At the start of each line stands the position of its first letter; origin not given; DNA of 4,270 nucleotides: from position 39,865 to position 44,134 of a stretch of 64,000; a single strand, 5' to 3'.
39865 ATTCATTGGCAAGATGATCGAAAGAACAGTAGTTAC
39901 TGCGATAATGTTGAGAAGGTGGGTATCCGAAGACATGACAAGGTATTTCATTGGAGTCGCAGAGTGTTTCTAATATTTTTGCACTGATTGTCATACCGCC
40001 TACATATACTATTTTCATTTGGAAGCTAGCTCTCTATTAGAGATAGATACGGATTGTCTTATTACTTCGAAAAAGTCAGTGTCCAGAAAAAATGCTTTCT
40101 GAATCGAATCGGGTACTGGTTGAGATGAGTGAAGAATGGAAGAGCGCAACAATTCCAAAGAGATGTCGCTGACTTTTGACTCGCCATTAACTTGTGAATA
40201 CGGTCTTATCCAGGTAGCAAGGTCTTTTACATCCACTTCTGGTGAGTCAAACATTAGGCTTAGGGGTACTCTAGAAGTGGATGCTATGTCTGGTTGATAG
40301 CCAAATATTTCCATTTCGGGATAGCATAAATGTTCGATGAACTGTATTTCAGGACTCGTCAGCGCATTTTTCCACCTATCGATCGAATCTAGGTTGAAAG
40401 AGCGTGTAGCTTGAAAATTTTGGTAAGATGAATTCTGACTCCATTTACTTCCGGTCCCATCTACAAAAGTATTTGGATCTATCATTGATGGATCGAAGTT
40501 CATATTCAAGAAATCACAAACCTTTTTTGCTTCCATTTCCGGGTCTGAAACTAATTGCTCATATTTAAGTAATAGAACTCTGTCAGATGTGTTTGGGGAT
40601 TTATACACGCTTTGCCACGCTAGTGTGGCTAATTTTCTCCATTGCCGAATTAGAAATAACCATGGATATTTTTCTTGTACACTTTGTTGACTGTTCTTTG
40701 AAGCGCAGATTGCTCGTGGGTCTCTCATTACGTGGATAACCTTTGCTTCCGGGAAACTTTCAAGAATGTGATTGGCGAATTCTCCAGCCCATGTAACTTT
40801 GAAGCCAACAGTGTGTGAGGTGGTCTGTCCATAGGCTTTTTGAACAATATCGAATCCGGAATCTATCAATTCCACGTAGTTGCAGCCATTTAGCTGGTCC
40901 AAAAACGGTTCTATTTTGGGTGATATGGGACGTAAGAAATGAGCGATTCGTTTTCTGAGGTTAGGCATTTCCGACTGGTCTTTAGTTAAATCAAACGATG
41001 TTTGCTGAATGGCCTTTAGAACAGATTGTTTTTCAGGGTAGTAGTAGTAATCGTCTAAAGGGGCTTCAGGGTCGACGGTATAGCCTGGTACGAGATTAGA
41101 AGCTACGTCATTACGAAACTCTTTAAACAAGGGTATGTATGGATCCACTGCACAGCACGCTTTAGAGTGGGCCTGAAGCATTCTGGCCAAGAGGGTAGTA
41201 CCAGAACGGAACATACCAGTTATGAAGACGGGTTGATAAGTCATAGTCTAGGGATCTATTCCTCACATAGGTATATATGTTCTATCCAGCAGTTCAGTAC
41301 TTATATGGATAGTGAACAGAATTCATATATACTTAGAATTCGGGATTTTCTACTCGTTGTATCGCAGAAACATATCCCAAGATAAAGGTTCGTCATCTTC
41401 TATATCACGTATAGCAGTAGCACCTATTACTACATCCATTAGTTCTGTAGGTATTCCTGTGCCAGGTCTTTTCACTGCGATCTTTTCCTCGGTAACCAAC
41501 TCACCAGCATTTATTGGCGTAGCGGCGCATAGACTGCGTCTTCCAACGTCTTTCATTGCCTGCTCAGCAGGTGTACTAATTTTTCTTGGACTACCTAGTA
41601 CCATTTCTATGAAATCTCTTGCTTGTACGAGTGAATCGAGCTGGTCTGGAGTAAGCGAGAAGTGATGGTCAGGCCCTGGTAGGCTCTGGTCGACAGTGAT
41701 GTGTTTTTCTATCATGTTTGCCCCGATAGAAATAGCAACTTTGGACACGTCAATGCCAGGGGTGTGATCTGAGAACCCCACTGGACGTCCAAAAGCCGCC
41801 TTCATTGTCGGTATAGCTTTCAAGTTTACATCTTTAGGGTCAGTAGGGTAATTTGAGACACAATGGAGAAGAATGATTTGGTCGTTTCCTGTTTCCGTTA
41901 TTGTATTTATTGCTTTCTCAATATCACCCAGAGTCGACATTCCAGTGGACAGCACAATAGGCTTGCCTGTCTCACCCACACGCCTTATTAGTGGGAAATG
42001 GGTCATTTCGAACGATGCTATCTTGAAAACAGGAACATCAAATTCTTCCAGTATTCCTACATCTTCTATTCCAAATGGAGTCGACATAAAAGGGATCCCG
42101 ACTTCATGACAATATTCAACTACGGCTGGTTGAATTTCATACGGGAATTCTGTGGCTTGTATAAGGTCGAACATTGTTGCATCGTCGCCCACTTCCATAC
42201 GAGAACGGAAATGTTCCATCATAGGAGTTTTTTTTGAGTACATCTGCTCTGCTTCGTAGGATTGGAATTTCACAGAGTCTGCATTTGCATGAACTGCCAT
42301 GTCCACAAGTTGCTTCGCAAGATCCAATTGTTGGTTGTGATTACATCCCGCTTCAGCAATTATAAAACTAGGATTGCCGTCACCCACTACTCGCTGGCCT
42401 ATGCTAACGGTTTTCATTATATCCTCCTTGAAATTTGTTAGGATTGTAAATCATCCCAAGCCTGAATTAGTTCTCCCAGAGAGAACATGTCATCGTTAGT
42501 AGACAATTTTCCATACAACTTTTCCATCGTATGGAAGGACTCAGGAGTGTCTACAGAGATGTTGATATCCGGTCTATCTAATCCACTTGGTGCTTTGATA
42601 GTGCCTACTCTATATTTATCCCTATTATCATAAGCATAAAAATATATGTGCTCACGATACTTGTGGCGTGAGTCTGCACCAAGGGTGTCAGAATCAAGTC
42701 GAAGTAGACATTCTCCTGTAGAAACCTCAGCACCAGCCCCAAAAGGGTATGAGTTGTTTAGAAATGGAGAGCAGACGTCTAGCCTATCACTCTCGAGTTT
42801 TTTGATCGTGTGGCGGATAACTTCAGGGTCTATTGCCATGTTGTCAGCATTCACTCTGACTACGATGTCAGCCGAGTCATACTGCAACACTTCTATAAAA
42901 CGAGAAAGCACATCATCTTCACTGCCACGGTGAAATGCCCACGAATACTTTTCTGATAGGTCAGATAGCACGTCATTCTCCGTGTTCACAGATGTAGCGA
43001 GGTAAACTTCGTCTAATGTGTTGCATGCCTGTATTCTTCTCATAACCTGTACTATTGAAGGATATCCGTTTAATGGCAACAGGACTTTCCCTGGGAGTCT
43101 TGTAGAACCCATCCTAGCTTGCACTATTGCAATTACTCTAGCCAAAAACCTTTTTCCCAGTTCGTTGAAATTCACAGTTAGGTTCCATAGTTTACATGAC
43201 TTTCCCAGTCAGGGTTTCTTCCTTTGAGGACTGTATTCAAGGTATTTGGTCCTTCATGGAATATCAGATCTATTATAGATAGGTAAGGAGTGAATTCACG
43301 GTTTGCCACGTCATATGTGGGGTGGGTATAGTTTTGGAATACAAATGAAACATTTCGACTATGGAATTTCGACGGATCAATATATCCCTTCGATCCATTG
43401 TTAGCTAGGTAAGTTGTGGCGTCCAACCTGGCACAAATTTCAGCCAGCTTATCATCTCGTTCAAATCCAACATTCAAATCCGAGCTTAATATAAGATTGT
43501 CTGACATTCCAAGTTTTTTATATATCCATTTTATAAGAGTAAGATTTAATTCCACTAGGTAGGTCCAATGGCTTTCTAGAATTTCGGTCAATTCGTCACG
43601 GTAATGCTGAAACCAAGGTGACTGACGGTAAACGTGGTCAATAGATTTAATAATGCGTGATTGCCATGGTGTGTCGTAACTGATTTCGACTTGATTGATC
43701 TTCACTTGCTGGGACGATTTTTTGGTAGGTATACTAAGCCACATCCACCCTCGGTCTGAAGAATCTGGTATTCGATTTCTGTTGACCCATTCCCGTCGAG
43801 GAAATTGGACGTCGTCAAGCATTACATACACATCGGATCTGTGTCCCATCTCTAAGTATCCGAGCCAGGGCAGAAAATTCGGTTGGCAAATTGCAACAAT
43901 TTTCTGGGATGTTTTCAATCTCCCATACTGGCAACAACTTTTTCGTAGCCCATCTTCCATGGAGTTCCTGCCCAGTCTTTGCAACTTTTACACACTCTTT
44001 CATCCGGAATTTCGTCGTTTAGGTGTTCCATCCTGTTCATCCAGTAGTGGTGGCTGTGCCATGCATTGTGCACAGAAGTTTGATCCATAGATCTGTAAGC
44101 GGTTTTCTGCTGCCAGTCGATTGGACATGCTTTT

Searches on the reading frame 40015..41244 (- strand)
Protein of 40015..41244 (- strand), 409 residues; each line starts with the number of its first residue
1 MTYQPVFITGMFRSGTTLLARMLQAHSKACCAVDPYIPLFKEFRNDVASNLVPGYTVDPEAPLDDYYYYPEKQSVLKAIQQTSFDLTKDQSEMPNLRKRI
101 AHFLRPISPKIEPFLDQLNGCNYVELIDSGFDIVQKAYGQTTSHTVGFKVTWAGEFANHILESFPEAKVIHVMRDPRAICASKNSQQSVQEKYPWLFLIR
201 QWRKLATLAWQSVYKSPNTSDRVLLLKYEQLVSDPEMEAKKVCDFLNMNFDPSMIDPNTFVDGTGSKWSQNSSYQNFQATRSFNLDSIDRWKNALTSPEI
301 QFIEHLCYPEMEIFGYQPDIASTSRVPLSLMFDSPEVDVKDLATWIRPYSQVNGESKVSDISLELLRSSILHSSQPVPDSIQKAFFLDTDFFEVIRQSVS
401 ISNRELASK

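Call 10: search_protein_families(library=ncbifam, proteins=[window:40015-41244:-], max_evalue=0.00001)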
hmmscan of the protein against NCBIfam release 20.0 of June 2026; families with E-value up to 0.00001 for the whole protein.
window:40015-41244:- (409 aa): 1 family
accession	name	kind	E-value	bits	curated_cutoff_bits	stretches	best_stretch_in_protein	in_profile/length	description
NF052394.1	NodProtNoeE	equivalog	1.5e-10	40.3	500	0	6-39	11-44/387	nodulation protein NoeE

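Call 48: search_protein_families(library=pfam, proteins=[window:40015-41244:-], max_evalue=0.01)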
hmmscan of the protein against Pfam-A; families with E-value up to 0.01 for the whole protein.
window:40015-41244:- (409 aa): 3 families
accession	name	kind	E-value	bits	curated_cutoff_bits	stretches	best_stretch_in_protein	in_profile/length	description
PF13469.12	Sulfotransfer_3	-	2.1e-27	97.2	27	1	5-252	1-216/216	Sulfotransferase family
PF00685.33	Sulfotransfer_1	-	1.4e-15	57.9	22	1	165-313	89-253/255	Sulfotransferase domain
PF17784.7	Sulfotransfer_4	-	9.2e-06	26.1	22.8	1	151-211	75-135/215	Sulfotransferase domain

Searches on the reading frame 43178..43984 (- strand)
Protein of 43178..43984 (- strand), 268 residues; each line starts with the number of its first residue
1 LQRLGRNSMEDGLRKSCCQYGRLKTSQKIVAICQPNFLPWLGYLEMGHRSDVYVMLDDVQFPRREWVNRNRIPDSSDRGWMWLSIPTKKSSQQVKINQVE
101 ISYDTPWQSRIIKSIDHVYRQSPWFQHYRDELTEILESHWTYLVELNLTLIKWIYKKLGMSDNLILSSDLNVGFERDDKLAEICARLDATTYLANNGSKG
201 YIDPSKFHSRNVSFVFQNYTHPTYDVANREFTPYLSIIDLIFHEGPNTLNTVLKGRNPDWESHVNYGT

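Call 10: search_protein_families(library=ncbifam, proteins=[window:43178-43984:-], max_evalue=0.00001)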
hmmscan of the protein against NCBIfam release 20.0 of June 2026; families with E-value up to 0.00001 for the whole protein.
window:43178-43984:- (268 aa): 0 families

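Call 48: search_protein_families(library=pfam, proteins=[window:43178-43984:-], max_evalue=0.01)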
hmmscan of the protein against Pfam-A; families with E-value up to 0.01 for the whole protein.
window:43178-43984:- (268 aa): 1 family
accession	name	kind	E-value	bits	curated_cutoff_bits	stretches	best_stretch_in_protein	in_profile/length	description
PF08889.16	WbqC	-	4.6e-68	229.8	21.3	1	34-250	1-217/218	WbqC-like protein family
